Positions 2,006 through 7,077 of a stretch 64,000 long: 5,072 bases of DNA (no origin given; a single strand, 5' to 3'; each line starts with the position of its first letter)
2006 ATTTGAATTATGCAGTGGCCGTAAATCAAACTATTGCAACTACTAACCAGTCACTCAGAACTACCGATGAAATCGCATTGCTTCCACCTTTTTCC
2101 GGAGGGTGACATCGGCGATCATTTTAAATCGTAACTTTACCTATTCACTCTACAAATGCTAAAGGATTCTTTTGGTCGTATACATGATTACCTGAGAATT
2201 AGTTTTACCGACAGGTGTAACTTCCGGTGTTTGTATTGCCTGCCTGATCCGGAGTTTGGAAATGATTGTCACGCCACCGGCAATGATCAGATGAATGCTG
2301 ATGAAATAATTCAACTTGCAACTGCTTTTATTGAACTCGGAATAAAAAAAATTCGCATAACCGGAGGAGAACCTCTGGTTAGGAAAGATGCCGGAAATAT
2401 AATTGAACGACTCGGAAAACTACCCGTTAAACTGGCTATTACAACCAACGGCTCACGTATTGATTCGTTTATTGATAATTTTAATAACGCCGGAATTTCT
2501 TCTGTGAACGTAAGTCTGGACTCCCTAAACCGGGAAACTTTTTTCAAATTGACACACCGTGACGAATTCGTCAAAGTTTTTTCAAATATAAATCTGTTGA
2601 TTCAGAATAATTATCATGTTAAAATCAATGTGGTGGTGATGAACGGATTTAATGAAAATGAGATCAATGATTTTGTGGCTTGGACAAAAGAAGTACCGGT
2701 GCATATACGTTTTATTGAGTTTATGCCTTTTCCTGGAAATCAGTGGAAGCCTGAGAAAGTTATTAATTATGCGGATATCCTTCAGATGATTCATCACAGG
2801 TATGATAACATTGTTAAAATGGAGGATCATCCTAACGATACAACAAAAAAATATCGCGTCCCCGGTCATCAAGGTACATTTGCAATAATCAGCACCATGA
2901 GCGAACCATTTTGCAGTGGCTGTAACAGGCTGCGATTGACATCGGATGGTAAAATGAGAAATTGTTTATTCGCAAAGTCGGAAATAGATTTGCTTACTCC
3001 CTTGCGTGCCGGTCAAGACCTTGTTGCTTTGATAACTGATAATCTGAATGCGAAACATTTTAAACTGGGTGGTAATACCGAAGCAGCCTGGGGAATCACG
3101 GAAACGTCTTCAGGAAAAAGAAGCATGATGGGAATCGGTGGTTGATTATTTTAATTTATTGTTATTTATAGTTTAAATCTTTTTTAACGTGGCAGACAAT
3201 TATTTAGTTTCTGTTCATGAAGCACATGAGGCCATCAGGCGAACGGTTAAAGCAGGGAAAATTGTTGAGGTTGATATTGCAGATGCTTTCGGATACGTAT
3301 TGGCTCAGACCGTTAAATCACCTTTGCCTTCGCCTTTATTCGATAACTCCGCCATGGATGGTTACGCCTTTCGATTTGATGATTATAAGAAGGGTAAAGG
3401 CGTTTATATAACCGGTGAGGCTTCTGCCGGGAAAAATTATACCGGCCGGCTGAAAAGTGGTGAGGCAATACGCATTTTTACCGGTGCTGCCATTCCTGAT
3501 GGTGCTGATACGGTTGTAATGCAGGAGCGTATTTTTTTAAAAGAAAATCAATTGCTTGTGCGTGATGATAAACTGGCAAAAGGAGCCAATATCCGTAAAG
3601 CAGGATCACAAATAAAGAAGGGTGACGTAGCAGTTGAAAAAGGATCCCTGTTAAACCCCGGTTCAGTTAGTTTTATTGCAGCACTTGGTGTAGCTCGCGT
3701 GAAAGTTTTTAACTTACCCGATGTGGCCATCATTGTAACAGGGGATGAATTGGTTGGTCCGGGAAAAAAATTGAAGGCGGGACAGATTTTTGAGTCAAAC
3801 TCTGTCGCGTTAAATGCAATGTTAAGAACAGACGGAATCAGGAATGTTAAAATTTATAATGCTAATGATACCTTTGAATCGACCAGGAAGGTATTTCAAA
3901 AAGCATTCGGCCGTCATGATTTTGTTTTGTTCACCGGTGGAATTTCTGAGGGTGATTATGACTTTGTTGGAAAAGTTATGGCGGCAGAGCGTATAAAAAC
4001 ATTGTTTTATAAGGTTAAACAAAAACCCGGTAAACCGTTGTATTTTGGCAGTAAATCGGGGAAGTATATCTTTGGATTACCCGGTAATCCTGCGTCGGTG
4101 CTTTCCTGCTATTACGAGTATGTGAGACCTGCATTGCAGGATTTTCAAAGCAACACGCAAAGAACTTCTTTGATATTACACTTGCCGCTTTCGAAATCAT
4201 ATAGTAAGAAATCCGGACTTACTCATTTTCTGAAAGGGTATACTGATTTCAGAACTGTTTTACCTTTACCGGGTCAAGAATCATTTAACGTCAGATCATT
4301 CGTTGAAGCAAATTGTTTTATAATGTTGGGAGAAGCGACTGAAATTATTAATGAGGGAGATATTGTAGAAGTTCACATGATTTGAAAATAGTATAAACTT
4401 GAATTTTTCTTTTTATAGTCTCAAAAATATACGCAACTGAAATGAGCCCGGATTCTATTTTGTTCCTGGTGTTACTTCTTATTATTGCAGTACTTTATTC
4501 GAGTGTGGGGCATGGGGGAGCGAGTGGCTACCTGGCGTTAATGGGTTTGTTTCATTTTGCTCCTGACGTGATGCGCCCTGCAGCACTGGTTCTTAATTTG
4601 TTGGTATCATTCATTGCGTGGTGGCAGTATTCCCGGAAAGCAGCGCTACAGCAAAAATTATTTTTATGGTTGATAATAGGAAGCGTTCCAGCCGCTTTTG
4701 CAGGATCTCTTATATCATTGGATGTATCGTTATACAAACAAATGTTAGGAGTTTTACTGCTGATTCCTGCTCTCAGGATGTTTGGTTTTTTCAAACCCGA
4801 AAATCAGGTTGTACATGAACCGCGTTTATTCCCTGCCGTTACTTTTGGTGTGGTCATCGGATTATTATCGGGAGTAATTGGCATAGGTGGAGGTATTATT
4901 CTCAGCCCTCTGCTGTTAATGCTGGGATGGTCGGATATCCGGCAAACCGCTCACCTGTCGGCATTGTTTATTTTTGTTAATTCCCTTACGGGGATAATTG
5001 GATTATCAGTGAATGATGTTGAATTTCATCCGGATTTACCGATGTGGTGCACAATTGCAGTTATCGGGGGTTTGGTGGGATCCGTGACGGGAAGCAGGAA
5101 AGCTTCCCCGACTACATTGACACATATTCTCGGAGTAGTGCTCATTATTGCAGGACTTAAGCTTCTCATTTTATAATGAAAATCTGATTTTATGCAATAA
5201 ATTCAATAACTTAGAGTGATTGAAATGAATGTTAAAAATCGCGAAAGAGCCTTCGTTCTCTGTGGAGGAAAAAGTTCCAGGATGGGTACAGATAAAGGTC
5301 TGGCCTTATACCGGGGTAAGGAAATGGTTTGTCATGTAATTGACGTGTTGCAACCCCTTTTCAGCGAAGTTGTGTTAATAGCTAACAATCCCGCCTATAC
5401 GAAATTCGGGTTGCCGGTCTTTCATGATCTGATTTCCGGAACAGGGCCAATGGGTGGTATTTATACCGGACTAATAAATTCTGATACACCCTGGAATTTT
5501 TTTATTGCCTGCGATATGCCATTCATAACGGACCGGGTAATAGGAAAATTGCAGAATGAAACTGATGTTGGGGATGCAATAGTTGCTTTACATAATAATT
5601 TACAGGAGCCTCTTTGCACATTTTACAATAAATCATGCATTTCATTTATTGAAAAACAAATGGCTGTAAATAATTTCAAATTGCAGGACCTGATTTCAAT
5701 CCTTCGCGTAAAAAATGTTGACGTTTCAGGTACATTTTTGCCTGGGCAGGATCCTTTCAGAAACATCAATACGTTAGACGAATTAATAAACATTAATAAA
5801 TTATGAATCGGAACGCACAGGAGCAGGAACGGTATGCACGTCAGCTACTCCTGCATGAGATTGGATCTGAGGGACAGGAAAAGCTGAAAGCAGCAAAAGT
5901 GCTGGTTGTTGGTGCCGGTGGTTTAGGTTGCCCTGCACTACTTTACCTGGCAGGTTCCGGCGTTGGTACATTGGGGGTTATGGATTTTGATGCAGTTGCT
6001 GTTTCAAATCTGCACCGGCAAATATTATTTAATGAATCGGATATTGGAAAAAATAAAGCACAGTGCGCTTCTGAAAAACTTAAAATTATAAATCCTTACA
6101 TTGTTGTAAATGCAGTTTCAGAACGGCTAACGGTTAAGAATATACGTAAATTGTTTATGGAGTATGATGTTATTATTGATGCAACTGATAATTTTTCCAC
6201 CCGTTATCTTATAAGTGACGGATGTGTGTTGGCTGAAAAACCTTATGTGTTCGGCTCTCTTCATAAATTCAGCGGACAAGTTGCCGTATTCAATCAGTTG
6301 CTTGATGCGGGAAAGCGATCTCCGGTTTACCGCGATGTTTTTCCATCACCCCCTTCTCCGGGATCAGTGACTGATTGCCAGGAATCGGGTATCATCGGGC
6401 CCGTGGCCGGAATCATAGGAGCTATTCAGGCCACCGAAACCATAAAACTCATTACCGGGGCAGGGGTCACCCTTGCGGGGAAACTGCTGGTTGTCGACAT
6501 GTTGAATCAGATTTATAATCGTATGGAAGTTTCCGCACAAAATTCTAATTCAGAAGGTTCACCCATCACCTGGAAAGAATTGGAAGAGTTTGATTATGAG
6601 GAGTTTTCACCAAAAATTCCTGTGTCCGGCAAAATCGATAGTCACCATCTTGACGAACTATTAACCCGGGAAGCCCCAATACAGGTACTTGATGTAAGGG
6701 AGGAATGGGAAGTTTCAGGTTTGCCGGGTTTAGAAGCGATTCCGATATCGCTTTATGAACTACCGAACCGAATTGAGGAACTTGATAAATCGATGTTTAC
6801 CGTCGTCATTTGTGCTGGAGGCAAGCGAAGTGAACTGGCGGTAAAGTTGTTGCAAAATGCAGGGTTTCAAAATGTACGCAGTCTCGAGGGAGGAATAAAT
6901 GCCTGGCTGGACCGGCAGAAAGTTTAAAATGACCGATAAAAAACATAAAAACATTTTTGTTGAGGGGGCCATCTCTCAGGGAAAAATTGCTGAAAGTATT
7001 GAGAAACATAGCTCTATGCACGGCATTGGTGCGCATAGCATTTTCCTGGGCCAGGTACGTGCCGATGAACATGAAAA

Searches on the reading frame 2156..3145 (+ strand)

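Call 73: search_protein_families(library=pfam, proteins=[window:2156-3145:+], max_evalue=0.01)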
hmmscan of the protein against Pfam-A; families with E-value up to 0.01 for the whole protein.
window:2156-3145:+ (329 aa): 5 families
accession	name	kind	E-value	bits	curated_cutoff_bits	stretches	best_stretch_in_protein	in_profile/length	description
PF06463.18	Mob_synth_C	-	1.8e-33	115.6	37.4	1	183-301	2-123/128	Molybdenum Cofactor Synthesis C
PF04055.27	Radical_SAM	-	1.8e-27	97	29.5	1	15-176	1-165/166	Radical SAM superfamily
PF13353.11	Fer4_12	-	0.00071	20.3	22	1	17-122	11-114/137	4Fe-4S single cluster domain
PF12646.12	DUF3783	-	0.0016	18.8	27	0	159-180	2-23/56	Domain of unknown function (DUF3783)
PF19238.5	Radical_SAM_2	-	0.0028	17.8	26.7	1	109-169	72-132/151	Radical SAM-like domain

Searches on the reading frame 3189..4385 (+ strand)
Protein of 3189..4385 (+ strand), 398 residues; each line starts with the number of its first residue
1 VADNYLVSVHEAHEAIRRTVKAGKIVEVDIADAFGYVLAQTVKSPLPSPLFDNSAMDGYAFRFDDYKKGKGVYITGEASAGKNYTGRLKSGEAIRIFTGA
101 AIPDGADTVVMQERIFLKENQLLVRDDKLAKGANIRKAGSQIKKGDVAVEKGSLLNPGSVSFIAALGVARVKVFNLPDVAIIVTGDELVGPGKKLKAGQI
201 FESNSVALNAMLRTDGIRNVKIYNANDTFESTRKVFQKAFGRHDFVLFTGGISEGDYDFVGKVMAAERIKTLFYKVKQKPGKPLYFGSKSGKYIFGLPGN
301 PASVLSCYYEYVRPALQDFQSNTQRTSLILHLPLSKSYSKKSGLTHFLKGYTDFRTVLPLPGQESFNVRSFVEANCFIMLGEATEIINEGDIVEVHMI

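Call 73: search_protein_families(library=pfam, proteins=[window:3189-4385:+], max_evalue=0.01)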
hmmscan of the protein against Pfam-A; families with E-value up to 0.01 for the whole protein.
window:3189-4385:+ (398 aa): 3 families
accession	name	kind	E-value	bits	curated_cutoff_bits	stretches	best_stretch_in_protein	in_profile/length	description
PF03453.22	MoeA_N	-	3.3e-42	144.3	30.8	1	7-167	1-160/160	MoeA N-terminal region (domain I and II)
PF00994.29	MoCF_biosynth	-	2.4e-23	82.9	26.6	1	180-317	1-143/144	Probable molybdopterin binding domain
PF03454.20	MoeA_C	-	4.1e-11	43.4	22.1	1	332-396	2-70/72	MoeA C-terminal region (domain IV)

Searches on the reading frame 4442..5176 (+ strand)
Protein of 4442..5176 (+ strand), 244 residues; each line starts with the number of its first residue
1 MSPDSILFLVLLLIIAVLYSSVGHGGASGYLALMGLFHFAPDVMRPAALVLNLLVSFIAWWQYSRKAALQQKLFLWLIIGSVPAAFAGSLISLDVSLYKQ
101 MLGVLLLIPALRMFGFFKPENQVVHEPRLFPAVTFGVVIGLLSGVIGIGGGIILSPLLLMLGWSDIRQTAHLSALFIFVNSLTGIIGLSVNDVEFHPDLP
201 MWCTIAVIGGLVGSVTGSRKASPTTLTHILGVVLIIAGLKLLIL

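Call 43: search_protein_families(library=ncbifam, proteins=[window:4442-5176:+], max_evalue=0.00001)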
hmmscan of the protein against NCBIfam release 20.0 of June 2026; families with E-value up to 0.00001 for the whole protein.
window:4442-5176:+ (244 aa): 0 families

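Call 73: search_protein_families(library=pfam, proteins=[window:4442-5176:+], max_evalue=0.01)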
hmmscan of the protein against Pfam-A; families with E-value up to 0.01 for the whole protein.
window:4442-5176:+ (244 aa): 1 family
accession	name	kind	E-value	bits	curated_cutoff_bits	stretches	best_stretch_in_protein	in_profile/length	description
PF01925.25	TauE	-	9.6e-32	111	32.6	1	9-241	2-237/237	Sulfite exporter TauE/SafE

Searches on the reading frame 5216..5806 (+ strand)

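Call 73: search_protein_families(library=pfam, proteins=[window:5216-5806:+], max_evalue=0.01)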
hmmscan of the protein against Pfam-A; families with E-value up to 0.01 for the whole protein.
window:5216-5806:+ (196 aa): 1 family
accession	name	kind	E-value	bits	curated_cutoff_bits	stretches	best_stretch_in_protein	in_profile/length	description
PF12804.13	NTP_transf_3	-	5.7e-34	118.1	27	1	12-147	1-143/160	MobA-like NTP transferase domain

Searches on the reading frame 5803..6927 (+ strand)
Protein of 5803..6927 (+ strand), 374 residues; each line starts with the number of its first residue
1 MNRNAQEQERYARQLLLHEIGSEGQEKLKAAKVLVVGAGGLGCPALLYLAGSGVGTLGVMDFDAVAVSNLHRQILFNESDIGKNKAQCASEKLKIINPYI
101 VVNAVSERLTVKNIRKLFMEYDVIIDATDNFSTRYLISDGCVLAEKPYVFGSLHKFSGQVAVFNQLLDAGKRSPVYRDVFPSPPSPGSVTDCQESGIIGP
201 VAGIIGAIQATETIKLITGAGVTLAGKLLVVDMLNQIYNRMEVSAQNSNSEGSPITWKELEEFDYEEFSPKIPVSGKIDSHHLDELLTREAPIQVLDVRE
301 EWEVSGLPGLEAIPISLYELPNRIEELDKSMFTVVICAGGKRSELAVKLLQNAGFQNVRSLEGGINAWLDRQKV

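Call 73: search_protein_families(library=pfam, proteins=[window:5803-6927:+], max_evalue=0.01)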
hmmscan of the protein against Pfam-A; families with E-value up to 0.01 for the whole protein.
window:5803-6927:+ (374 aa): 3 families
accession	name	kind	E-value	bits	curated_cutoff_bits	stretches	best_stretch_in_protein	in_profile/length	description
PF00899.27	ThiF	-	2.4e-77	259.8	28.1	1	11-250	1-236/238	ThiF family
PF00581.25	Rhodanese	-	1.2e-12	48.6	22.2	1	285-369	7-100/102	Rhodanese-like domain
PF01488.26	Shikimate_DH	-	0.0001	22.8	24.3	0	25-69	7-51/138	Shikimate / quinate 5-dehydrogenase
